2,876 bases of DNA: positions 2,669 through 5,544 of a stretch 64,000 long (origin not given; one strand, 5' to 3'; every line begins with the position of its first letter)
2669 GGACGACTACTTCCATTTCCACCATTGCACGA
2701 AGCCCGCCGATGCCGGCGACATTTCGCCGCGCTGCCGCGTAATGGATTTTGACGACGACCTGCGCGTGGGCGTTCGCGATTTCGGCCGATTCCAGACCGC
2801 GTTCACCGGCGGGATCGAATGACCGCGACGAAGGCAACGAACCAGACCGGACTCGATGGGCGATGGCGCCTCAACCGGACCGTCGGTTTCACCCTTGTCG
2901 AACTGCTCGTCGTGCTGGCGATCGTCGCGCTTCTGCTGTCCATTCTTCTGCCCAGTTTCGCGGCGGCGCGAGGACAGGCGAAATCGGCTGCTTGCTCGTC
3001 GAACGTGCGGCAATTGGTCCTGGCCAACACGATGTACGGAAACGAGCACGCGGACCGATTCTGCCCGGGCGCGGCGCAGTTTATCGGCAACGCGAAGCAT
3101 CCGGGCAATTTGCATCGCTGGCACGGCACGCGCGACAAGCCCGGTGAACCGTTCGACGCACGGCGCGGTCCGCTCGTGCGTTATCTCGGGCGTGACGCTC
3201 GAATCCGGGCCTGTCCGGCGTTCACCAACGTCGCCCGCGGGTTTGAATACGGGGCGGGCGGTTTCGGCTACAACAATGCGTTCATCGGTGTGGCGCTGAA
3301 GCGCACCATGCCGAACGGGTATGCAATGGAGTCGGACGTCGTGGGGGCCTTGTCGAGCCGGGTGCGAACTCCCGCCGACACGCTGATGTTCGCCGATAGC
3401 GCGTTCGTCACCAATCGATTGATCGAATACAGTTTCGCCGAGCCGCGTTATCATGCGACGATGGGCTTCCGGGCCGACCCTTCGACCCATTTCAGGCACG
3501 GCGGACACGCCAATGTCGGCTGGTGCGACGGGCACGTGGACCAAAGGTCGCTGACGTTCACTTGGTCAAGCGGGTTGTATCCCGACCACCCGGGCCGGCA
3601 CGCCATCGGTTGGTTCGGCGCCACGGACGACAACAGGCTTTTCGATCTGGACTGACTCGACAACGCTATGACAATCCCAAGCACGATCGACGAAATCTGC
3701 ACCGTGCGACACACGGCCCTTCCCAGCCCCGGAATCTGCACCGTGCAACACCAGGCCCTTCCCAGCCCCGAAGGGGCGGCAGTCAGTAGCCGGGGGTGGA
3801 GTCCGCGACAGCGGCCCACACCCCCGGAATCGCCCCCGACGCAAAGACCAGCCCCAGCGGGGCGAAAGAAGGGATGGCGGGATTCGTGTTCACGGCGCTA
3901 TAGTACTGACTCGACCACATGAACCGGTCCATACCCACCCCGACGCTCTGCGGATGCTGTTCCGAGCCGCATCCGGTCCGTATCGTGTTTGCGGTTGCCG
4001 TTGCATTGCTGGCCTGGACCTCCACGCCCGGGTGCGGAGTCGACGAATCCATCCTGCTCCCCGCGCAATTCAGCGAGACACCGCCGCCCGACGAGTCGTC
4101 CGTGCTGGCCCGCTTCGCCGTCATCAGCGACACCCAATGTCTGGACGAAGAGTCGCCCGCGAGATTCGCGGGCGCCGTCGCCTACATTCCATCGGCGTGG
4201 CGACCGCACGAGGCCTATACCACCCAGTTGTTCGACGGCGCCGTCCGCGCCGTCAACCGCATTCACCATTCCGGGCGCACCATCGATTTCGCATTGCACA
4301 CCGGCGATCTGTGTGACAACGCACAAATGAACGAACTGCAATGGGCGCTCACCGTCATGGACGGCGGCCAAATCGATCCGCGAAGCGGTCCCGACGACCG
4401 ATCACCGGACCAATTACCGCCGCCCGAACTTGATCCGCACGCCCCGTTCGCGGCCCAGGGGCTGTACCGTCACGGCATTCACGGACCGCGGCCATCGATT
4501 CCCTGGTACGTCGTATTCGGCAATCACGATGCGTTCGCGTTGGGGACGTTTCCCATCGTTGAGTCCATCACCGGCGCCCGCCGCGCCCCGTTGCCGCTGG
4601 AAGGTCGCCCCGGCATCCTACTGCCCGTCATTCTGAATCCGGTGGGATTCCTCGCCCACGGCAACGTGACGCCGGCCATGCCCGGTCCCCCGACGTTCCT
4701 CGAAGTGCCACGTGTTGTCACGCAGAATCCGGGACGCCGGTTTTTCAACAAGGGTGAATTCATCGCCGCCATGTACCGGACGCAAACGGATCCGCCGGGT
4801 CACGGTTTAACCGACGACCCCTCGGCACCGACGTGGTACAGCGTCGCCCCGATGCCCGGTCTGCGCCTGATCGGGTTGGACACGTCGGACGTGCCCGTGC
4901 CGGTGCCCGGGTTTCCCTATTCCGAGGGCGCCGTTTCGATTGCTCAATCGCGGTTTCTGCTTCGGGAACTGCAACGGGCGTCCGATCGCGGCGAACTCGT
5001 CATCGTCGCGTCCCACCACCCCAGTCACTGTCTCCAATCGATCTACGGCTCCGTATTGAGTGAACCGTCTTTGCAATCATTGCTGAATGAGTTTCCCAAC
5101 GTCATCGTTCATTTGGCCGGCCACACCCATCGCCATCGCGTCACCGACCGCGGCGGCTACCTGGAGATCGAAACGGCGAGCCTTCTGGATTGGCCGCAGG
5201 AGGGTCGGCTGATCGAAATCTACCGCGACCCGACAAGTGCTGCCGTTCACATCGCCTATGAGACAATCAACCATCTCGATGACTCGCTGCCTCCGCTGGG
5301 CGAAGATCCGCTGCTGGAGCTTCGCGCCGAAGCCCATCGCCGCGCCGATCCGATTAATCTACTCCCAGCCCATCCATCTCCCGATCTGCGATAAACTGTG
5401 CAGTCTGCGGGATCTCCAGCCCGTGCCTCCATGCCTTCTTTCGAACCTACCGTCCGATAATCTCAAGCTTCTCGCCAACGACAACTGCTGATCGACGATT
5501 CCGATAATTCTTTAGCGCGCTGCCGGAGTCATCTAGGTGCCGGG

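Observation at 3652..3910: Family-1 MITE-like element: three full copies plus one fragment, 4-5 bp flanking direct repeats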

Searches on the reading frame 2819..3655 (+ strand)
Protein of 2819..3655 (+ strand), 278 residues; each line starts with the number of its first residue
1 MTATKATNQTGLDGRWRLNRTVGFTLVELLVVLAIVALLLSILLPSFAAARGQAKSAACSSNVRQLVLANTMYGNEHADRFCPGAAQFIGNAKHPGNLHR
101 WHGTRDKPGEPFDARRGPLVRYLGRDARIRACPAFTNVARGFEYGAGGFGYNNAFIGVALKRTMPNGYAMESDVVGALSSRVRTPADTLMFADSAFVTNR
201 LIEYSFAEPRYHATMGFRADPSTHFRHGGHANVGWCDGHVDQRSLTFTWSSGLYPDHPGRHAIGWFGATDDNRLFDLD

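Call 19: search_protein_families(library=pfam, proteins=[window:2819-3655:+], max_evalue=0.001)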
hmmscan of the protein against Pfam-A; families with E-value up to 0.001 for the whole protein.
window:2819-3655:+ (278 aa): 1 family
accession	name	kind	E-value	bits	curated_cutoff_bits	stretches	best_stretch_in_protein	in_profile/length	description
PF07963.17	N_methyl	-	0.00017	21.5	21.2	1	23-44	6-27/27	Prokaryotic N-terminal methylation motif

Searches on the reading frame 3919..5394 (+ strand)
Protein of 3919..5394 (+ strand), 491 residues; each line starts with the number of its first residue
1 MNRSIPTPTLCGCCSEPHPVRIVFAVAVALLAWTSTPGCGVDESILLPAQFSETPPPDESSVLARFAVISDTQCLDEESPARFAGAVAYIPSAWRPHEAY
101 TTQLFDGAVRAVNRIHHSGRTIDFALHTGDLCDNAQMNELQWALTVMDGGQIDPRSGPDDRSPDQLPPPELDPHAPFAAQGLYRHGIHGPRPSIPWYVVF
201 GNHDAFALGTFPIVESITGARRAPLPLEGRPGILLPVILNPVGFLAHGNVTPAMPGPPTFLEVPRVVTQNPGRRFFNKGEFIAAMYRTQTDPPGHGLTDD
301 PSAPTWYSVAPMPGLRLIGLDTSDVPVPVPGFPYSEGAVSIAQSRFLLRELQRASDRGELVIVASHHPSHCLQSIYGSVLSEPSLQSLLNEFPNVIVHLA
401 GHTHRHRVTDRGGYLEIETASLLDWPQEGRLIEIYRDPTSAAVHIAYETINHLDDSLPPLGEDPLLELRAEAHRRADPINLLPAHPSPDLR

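Call 19: search_protein_families(library=pfam, proteins=[window:3919-5394:+], max_evalue=0.001)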
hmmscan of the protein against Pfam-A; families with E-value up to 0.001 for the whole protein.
window:3919-5394:+ (491 aa): 1 family
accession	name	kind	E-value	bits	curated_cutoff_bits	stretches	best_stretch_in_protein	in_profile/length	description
PF00149.33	Metallophos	-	6.6e-11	43.4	21.5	1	65-405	2-190/191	Calcineurin-like phosphoesterase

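Call 20: find_encoding_contigs(protein=window:3919-5394:+, flank=10000, max_places=6)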
Protein window:3919-5394:+ (491 aa): 1 contig read that carries it; 1 place shown.
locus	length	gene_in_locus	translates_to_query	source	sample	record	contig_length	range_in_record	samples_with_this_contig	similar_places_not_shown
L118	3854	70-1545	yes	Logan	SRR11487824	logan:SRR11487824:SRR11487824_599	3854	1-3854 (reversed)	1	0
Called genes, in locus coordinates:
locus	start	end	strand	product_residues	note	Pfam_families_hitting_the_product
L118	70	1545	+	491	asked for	PF00149:Metallophos (faint)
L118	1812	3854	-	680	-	?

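Call 23: find_homologous_proteins(query=window:3919-5394:+, max_evalue=1e-20)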
Query window:3919-5394:+ (491 aa): 407 proteins with E <= 1e-20 among 8000 candidates; the best 120 are listed.
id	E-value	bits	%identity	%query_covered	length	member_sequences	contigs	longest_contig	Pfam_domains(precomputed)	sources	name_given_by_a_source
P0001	0.0e+0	1080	100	96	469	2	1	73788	PF00149.34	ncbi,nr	ncbi:MAG: hypothetical protein HOP29_03770 [Phycisphaerales bacterium]|nr:hypothetical protein [Phyc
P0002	4.3e-244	829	77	95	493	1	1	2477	PF00149.34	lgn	-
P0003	2.1e-180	619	62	89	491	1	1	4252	PF00149.34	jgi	-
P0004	7.3e-174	597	59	86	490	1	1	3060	PF00149.34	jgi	jgi:3',5'-cyclic AMP phosphodiesterase CpdA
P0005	1.5e-173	596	59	84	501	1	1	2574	PF00149.34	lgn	-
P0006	7.4e-173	594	61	88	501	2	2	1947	PF00149.34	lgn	-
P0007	2.0e-172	593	59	95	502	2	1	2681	PF00149.34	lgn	-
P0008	2.6e-170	586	58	89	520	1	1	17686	PF00149.34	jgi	jgi:3',5'-cyclic AMP phosphodiesterase CpdA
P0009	4.0e-170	585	59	87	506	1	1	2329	PF00149.34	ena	-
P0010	4.1e-170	585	56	96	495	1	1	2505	PF00149.34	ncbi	-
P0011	1.4e-169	583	57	92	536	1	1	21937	PF00149.34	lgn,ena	-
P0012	1.4e-169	583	59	89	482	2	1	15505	PF00149.34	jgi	-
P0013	3.0e-169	582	59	93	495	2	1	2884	PF00149.34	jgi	jgi:3',5'-cyclic AMP phosphodiesterase CpdA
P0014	3.3e-169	582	56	97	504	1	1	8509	PF00149.34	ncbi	-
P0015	3.4e-169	582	60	91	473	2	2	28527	PF00149.34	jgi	-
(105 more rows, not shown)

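Call 24: find_encoding_contigs(protein=P0002, flank=10000, max_places=3)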
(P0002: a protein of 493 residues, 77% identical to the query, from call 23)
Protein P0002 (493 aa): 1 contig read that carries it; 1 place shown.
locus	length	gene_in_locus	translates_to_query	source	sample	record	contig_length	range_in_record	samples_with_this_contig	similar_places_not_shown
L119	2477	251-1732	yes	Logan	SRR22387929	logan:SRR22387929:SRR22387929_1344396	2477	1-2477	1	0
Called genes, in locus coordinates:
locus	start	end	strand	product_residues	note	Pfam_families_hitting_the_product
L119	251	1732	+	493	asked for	PF00149:Metallophos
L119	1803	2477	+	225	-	?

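Call 25: find_encoding_contigs(protein=P0001, flank=10000, max_places=3)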
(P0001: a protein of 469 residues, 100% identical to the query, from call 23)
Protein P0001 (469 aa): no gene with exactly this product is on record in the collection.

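Call 88: find_encoding_contigs(protein=P0008, flank=3000, max_places=1)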
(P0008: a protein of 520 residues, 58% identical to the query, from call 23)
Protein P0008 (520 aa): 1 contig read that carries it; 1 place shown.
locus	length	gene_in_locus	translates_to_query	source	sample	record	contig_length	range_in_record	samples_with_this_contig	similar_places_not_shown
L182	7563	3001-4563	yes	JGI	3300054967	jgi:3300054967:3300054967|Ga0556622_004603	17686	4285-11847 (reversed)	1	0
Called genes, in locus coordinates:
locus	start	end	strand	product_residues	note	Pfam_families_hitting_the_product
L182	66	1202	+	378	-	PF00278:Orn_DAP_Arg_deC, PF02784:Orn_Arg_deC_N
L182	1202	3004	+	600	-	PF06439:3keto-disac_hyd, PF14307:Glyco_tran_WbsX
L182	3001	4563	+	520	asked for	PF00149:Metallophos (faint)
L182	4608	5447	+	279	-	-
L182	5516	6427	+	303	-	PF01636:APH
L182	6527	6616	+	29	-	-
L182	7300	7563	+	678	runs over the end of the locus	PF00009:GTP_EFTU, PF22042:EF-G_D2 (weak), PF14492:EFG_III, PF03764:EFG_IV, PF00679:EFG_C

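Call 89: find_encoding_contigs(protein=P0003, flank=3000, max_places=1)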
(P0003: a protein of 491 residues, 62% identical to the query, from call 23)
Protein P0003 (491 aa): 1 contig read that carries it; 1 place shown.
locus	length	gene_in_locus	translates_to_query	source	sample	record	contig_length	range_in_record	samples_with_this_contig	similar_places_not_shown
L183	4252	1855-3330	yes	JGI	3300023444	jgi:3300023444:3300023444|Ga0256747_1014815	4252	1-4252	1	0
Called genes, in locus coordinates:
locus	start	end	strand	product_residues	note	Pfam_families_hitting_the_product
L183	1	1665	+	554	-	?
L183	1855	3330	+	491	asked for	PF00149:Metallophos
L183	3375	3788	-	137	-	-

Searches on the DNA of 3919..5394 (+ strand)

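Call 55: search_rna_families(sources=[L119, L120, L121, L122, L019, L023, L033, L038, L053, L054, L056, L060, L064, L065, L067, L071, L076, L035, L026, L015], threshold=gathering)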
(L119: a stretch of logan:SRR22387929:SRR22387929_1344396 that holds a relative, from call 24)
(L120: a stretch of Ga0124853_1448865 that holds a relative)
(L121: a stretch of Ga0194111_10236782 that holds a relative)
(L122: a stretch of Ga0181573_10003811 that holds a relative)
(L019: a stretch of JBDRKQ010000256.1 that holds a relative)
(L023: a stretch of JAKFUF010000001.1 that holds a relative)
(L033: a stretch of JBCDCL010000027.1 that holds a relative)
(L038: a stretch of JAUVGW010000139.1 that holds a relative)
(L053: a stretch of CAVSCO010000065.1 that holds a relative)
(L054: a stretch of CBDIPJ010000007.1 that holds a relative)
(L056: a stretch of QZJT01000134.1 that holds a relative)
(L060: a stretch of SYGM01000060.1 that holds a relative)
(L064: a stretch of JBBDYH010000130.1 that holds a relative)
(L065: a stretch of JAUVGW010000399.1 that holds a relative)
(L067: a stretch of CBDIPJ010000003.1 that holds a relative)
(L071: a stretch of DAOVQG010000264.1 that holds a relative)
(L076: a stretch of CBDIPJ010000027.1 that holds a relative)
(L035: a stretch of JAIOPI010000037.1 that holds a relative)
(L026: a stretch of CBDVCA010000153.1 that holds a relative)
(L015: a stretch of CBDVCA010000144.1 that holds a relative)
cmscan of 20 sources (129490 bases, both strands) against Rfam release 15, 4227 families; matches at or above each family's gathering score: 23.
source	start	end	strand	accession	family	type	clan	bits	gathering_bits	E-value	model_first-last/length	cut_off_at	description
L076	6871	6916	+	RF01687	Acido-Lenti-1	Gene; sRNA;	-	59.5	37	1.4e-10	1-46/46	no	Acido-Lenti-1 RNA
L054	4225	4270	+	RF01687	Acido-Lenti-1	Gene; sRNA;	-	58.1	37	3.4e-10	1-46/46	no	Acido-Lenti-1 RNA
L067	1705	1750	-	RF01687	Acido-Lenti-1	Gene; sRNA;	-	57.8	37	4e-10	1-46/46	no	Acido-Lenti-1 RNA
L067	1498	1543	-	RF01687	Acido-Lenti-1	Gene; sRNA;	-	56.3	37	1.1e-09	1-46/46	no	Acido-Lenti-1 RNA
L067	1939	1984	-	RF01687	Acido-Lenti-1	Gene; sRNA;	-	54.7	37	2.8e-09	1-46/46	no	Acido-Lenti-1 RNA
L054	2206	2251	+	RF01687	Acido-Lenti-1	Gene; sRNA;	-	54.2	37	3.7e-09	1-46/46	no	Acido-Lenti-1 RNA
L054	2268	2313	-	RF01687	Acido-Lenti-1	Gene; sRNA;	-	53.8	37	5e-09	1-46/46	no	Acido-Lenti-1 RNA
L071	1465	1510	-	RF01687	Acido-Lenti-1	Gene; sRNA;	-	53.2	37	7e-09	1-46/46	no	Acido-Lenti-1 RNA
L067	1850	1895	+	RF01687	Acido-Lenti-1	Gene; sRNA;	-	52.8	37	9.5e-09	1-46/46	no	Acido-Lenti-1 RNA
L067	1436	1481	+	RF01687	Acido-Lenti-1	Gene; sRNA;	-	52.7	37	9.7e-09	1-46/46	no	Acido-Lenti-1 RNA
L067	2084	2129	+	RF01687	Acido-Lenti-1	Gene; sRNA;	-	52.7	37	9.7e-09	1-46/46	no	Acido-Lenti-1 RNA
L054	3403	3448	-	RF01687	Acido-Lenti-1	Gene; sRNA;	-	52.5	37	1.1e-08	1-46/46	no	Acido-Lenti-1 RNA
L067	1643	1688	+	RF01687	Acido-Lenti-1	Gene; sRNA;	-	51.5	37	2.1e-08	1-46/46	no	Acido-Lenti-1 RNA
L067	1229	1274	+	RF01687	Acido-Lenti-1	Gene; sRNA;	-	51.2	37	2.6e-08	1-46/46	no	Acido-Lenti-1 RNA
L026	7288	7333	-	RF01687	Acido-Lenti-1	Gene; sRNA;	-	50.7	37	3.4e-08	1-46/46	no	Acido-Lenti-1 RNA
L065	1885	1970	+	RF00005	tRNA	Gene; tRNA;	CL00001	48.4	29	5.4e-07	1-71/71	no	tRNA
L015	118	163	+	RF01687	Acido-Lenti-1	Gene; sRNA;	-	47.8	37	2.1e-07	1-46/46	no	Acido-Lenti-1 RNA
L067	1291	1336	-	RF01687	Acido-Lenti-1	Gene; sRNA;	-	46.9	37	3.7e-07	1-46/46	no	Acido-Lenti-1 RNA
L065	3730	3776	-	RF01687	Acido-Lenti-1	Gene; sRNA;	-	46.3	37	5.3e-07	1-46/46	no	Acido-Lenti-1 RNA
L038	6131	6176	-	RF01687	Acido-Lenti-1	Gene; sRNA;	-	45.8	37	7.3e-07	1-46/46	no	Acido-Lenti-1 RNA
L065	3879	3924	+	RF01687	Acido-Lenti-1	Gene; sRNA;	-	45.8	37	7.3e-07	1-46/46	no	Acido-Lenti-1 RNA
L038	6279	6325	+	RF01687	Acido-Lenti-1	Gene; sRNA;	-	44.7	37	1.4e-06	1-46/46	no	Acido-Lenti-1 RNA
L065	83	129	+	RF01687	Acido-Lenti-1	Gene; sRNA;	-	44.7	37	1.4e-06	1-46/46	no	Acido-Lenti-1 RNA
